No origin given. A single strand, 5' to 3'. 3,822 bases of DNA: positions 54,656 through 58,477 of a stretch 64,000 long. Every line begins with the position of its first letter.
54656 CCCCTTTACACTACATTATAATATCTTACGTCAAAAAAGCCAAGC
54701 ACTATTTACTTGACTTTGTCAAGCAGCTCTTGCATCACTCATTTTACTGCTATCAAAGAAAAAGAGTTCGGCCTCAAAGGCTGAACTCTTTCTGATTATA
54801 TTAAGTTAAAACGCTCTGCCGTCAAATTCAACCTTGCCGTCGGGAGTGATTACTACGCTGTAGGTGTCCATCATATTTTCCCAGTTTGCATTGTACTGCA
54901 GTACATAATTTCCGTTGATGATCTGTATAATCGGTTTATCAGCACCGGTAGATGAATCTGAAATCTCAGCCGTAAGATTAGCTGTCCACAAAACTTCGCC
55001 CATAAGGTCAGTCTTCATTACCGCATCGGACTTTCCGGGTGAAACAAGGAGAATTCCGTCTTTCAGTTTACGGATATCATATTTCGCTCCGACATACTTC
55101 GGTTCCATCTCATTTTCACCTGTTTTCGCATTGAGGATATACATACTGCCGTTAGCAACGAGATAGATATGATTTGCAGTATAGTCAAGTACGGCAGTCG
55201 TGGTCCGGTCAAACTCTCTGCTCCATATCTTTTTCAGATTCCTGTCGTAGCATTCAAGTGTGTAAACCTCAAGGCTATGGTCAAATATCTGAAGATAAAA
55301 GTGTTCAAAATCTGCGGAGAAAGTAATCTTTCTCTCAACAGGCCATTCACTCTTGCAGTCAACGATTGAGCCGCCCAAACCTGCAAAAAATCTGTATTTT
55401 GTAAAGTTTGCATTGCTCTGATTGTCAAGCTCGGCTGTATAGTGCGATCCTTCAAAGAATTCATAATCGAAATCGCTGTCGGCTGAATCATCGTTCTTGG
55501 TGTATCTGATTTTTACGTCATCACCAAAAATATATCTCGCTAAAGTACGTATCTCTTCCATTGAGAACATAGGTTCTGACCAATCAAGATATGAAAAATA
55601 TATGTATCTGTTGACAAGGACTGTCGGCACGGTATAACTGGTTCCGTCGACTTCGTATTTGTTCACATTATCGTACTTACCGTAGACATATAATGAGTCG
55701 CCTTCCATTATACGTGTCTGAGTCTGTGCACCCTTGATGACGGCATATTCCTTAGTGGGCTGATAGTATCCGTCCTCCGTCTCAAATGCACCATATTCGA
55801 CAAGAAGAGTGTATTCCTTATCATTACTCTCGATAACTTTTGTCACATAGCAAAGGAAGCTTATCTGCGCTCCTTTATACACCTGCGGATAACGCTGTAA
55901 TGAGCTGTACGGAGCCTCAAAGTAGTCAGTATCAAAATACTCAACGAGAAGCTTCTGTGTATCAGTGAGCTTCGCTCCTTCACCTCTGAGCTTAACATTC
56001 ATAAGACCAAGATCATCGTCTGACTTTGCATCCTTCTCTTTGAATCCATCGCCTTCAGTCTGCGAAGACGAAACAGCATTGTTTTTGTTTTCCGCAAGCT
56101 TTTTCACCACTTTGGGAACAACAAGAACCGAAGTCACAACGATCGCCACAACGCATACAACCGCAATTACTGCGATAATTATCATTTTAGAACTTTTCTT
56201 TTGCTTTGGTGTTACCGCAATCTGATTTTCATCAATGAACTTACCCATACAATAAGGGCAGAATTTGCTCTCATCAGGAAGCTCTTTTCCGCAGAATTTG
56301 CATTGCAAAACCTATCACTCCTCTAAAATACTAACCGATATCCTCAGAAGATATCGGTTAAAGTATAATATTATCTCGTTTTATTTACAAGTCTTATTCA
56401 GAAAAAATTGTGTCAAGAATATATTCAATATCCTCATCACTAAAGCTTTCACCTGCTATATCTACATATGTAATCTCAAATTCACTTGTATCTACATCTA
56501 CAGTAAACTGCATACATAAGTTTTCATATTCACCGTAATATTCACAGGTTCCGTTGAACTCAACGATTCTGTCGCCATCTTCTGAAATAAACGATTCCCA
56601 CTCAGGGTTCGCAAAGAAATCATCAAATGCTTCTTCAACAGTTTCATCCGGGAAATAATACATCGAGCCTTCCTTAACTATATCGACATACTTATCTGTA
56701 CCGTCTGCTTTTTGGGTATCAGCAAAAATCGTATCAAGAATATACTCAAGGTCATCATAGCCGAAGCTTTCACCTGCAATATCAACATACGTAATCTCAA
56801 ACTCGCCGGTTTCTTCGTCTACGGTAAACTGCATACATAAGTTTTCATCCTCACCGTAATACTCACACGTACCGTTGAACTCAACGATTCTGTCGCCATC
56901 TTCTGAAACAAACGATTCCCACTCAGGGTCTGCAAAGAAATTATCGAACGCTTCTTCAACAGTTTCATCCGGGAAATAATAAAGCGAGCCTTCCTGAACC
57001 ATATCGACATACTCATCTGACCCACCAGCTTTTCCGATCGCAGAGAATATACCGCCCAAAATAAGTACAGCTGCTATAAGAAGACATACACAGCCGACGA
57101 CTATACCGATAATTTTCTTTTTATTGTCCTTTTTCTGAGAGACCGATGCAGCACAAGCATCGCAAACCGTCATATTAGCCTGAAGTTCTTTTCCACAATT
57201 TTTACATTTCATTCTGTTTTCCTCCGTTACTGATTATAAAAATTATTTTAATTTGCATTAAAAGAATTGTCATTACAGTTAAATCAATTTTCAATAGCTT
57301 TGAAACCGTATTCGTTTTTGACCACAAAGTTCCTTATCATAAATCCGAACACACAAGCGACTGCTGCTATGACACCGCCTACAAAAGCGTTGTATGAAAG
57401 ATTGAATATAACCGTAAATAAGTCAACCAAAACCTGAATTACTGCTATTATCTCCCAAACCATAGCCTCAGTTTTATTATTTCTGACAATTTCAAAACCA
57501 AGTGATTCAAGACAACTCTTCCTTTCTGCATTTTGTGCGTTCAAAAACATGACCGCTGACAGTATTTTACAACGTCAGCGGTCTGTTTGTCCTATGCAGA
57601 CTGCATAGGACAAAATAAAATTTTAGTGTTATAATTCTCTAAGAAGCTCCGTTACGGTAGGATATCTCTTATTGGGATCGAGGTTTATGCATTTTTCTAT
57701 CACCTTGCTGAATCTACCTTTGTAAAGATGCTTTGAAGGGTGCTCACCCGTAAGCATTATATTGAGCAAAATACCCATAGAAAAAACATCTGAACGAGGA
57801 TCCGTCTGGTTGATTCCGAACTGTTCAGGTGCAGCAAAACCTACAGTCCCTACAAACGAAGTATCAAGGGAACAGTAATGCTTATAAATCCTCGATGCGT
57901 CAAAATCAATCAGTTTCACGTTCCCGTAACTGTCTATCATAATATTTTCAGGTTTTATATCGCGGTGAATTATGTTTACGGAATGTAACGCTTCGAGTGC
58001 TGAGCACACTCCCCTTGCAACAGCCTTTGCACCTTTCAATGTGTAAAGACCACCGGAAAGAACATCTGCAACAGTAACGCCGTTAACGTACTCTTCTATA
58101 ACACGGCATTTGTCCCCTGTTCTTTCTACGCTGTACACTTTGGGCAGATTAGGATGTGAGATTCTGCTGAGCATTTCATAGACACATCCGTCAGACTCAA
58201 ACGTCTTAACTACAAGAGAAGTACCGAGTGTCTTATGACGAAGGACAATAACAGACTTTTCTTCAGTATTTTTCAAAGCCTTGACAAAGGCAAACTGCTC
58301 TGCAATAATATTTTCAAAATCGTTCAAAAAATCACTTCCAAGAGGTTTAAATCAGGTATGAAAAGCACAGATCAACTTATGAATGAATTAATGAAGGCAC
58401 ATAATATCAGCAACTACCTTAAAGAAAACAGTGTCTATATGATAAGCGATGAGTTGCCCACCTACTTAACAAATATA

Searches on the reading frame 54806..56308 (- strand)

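Call 52: search_protein_families(library=pfam, proteins=[window:54806-56308:-], max_evalue=0.00001)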
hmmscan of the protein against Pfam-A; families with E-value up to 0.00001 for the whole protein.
window:54806-56308:- (500 aa): 1 family
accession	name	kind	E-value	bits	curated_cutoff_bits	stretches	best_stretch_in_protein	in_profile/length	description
PF13240.11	Zn_Ribbon_1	-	9.2e-06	25.7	25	0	3-20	2-19/23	zinc-ribbon domain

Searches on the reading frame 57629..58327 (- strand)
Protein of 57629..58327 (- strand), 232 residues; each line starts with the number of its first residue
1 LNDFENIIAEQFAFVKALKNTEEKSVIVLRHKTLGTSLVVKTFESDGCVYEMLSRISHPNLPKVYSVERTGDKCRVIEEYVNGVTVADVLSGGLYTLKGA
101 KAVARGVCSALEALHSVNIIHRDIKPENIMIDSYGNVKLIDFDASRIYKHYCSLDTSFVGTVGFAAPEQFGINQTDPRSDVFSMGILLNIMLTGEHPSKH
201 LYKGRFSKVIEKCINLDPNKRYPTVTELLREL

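Call 52: search_protein_families(library=pfam, proteins=[window:57629-58327:-], max_evalue=0.00001)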
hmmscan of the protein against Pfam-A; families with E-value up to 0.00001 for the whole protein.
window:57629-58327:- (232 aa): 2 families
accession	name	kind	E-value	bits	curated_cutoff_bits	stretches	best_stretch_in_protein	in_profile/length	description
PF00069.31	Pkinase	-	1.8e-38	132.9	31.7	1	51-199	50-198/263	Protein kinase domain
PF07714.23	PK_Tyr_Ser-Thr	-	5e-22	78.9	23.1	1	50-223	52-230/258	Protein tyrosine and serine/threonine kinase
